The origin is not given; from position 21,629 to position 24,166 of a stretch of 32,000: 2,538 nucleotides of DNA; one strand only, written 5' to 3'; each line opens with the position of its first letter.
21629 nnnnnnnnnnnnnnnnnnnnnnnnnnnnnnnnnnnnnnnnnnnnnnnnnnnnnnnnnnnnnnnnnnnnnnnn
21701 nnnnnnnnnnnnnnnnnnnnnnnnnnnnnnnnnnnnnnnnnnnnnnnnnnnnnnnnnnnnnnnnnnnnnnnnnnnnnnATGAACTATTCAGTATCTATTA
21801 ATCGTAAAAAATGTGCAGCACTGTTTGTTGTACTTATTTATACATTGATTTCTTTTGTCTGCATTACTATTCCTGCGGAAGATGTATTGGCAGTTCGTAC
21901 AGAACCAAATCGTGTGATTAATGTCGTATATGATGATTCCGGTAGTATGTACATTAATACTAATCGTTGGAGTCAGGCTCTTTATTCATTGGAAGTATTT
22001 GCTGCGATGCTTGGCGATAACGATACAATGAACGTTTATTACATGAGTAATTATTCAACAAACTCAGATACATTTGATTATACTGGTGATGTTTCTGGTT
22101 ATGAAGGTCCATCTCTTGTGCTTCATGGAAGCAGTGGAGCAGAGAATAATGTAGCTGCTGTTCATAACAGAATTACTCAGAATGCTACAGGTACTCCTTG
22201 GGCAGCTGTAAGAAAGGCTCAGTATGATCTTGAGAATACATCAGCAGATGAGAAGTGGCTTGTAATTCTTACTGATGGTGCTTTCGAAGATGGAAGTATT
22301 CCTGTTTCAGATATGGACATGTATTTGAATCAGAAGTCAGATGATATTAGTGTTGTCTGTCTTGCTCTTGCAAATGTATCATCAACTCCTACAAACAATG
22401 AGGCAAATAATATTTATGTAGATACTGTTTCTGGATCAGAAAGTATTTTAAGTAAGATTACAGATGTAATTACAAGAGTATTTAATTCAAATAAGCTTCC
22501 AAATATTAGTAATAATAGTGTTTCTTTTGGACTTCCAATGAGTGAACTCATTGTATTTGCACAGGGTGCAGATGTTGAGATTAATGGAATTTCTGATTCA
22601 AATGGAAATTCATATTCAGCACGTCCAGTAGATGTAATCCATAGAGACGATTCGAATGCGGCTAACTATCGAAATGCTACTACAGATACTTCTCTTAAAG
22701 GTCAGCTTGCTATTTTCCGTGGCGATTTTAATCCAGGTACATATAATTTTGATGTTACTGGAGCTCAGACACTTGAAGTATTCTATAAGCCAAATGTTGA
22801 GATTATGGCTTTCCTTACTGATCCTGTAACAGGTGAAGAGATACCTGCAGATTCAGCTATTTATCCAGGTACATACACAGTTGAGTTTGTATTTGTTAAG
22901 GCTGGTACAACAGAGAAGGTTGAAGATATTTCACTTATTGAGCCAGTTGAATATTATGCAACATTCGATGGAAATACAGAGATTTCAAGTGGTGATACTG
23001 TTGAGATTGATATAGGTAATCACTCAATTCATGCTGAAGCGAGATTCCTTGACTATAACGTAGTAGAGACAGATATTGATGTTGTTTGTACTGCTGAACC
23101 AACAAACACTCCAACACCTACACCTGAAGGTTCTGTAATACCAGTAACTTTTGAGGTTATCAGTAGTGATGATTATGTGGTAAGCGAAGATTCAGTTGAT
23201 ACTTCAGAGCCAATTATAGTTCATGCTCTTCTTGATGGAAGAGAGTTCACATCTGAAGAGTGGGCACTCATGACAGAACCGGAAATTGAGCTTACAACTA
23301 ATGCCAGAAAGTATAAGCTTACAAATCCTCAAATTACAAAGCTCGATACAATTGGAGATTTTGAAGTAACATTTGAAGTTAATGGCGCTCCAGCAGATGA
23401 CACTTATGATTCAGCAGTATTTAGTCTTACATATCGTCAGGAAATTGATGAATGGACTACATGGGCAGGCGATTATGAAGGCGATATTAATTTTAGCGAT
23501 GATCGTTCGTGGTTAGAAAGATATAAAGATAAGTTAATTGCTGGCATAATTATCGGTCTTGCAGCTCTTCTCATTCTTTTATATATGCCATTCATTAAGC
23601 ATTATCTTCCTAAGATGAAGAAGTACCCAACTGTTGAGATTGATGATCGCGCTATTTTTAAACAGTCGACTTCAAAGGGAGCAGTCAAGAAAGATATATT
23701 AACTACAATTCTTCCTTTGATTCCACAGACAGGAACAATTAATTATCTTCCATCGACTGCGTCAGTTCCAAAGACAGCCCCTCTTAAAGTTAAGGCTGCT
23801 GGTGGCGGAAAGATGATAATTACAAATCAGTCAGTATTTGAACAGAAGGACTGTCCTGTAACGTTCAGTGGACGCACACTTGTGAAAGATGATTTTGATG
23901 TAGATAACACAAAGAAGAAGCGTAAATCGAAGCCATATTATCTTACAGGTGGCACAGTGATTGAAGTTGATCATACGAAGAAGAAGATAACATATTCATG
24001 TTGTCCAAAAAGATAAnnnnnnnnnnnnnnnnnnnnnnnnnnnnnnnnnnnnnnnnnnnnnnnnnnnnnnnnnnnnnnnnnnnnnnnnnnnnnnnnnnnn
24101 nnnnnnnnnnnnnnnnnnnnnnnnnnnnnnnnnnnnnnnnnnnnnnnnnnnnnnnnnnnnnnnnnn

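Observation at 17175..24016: Three tandem vWA paralogues with an integrin-like layout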

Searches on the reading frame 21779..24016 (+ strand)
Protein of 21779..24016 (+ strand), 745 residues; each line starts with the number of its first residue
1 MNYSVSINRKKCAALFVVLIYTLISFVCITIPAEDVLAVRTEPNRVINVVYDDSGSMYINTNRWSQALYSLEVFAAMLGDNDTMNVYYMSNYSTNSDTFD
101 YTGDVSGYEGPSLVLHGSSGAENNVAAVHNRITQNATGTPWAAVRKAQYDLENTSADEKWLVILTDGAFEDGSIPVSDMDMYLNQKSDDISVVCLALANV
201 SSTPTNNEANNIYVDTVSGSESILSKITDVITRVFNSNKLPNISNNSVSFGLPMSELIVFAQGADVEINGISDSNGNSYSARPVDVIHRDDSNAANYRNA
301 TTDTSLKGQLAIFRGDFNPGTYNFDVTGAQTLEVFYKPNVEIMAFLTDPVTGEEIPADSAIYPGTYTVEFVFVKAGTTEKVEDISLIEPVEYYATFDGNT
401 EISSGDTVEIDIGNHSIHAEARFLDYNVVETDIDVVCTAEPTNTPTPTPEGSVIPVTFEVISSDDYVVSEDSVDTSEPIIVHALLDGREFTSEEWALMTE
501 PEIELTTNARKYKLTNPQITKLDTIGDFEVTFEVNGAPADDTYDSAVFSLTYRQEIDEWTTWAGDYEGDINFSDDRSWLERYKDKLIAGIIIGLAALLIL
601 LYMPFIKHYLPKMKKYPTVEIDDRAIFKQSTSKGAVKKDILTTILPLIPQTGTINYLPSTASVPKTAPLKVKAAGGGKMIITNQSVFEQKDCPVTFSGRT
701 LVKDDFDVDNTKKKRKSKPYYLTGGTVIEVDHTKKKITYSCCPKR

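Call 4: search_protein_families(library=pfam, proteins=[window:21779-24016:+], max_evalue=0.01)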
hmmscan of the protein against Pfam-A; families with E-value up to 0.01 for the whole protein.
window:21779-24016:+ (745 aa): 0 families

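Call 5: search_protein_families(library=pfam, proteins=[window:21779-24016:+], max_evalue=10)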
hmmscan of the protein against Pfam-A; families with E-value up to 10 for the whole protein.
window:21779-24016:+ (745 aa): 1 family
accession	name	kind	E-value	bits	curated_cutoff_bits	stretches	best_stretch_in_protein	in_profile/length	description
PF14937.11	DUF4500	-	0.11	13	27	1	591-633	37-80/81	Domain of unknown function (DUF4500)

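Call 6: search_protein_families(library=ncbifam, proteins=[window:21779-24016:+], max_evalue=0.1)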
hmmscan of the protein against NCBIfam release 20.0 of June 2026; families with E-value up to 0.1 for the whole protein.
window:21779-24016:+ (745 aa): 0 families

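Call 62: search_dna_similar(query=window:21779-24016:+, collection=plasmids, mode=protein, max_rows=15)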
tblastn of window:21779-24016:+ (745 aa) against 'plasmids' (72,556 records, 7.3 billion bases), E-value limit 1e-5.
No match.

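Call 63: search_dna_similar(query=window:21779-24016:+, collection=phages, mode=protein, max_rows=10)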
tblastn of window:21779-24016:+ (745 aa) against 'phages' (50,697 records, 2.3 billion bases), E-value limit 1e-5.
Records with a match: 1; places in all: 1; records where one place covers at least 80% of the query: 1.
Best place of each record, by identity: <60% 1.
By first word of the organism name: Bacteriophage 1.
By host as written in the record: - 1.
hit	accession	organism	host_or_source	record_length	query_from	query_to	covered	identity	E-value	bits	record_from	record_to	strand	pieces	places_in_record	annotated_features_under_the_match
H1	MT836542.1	Bacteriophage sp.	human fecal samples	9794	45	743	94%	27.5%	3e-56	214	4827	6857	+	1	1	record has no annotation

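Call 78: get_annotated_region(hit=H1, flank=5000)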
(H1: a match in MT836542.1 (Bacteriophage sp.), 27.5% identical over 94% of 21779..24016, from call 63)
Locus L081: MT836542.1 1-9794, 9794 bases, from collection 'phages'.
description: UNVERIFIED: Bacteriophage sp. clone scaffold_2464 genomic sequence.
organism: Bacteriophage sp. (NCBI taxid 38018)
taxonomy: Viruses
host: -; source: human fecal samples; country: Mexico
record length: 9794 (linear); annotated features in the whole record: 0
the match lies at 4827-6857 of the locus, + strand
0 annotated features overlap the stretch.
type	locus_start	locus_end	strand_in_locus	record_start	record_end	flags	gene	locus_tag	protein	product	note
